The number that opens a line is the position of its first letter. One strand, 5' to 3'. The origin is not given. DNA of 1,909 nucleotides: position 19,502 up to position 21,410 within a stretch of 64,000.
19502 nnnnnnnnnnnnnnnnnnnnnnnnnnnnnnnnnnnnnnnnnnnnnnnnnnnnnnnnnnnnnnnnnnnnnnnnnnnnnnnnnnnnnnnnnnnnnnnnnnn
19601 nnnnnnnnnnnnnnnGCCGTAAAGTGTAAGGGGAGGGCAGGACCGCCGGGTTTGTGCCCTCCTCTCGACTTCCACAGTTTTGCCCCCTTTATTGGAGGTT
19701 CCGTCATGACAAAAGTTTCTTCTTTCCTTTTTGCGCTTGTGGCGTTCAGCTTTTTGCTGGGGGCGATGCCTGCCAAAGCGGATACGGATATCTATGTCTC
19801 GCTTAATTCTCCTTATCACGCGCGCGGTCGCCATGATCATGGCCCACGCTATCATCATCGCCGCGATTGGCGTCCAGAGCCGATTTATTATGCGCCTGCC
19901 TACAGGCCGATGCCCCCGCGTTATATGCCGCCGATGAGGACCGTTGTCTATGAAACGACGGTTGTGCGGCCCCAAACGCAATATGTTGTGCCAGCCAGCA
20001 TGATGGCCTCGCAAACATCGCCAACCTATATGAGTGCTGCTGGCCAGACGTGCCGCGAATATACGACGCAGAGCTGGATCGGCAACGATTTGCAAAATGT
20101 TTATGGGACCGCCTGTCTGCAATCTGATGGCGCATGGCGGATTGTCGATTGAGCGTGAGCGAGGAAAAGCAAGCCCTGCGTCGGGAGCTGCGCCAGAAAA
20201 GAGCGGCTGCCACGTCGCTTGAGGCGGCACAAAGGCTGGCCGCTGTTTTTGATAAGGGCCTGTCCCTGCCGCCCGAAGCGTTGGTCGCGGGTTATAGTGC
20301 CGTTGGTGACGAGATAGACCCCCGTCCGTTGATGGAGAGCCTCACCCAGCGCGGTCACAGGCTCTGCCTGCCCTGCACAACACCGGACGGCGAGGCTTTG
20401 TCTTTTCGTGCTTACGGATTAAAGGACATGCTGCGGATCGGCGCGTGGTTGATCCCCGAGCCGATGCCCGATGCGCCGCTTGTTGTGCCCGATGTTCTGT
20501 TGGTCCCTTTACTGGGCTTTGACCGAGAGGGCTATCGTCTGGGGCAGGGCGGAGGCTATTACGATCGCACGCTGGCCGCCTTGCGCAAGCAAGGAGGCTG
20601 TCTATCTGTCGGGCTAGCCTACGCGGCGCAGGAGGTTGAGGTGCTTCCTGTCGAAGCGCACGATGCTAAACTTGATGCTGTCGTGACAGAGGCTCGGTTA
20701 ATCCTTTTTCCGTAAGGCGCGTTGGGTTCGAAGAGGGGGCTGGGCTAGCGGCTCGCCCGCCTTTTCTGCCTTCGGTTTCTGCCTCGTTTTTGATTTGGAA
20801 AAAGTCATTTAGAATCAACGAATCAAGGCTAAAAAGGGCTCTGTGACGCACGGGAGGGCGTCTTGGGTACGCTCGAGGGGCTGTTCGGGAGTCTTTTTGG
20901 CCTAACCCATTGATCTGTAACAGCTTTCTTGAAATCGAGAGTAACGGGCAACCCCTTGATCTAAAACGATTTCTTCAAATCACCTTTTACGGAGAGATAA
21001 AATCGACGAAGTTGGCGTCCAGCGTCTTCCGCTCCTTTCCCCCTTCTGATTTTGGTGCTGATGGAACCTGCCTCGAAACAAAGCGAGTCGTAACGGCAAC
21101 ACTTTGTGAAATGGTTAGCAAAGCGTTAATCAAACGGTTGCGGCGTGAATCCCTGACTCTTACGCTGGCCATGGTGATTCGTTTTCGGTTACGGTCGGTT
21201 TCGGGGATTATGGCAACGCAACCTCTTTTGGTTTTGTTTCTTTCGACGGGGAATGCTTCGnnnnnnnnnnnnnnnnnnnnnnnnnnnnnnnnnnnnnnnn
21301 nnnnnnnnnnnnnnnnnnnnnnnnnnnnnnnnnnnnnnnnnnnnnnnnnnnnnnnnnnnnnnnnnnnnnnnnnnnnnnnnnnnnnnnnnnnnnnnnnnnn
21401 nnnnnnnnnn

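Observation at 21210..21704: LMW-PTP/ArsC-fold protein with both catalytic cysteines replaced by Ser/Ala (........), next to the tad operon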

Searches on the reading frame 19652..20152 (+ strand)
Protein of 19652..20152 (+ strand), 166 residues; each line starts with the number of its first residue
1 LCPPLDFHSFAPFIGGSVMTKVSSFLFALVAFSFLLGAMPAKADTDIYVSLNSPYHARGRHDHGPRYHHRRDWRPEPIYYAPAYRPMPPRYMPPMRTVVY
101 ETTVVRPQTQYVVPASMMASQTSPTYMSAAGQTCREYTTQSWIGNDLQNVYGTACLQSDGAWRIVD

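Call 10: search_protein_families(library=pfam, proteins=[window:19652-20152:+], max_evalue=0.001)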
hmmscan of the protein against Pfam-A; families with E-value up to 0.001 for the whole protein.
window:19652-20152:+ (166 aa): 1 family
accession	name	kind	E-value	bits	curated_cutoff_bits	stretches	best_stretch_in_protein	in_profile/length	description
PF16998.10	17kDa_Anti_2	-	0.0005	20.3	26.6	1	128-165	74-111/116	17 kDa outer membrane surface antigen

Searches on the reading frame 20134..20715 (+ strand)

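Call 10: search_protein_families(library=pfam, proteins=[window:20134-20715:+], max_evalue=0.001)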
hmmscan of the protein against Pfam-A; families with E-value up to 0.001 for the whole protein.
window:20134-20715:+ (193 aa): 1 family
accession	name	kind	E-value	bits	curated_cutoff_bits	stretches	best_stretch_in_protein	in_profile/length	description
PF01812.26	5-FTHF_cyc-lig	-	1.1e-36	126.9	27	1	12-186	1-186/186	5-formyltetrahydrofolate cyclo-ligase family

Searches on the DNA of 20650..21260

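Call 51: search_rna_families(source=window, start=20650, end=21260, threshold=evalue, max_evalue=1)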
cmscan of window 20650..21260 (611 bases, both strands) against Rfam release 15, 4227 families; matches with E-value up to 1: 0.
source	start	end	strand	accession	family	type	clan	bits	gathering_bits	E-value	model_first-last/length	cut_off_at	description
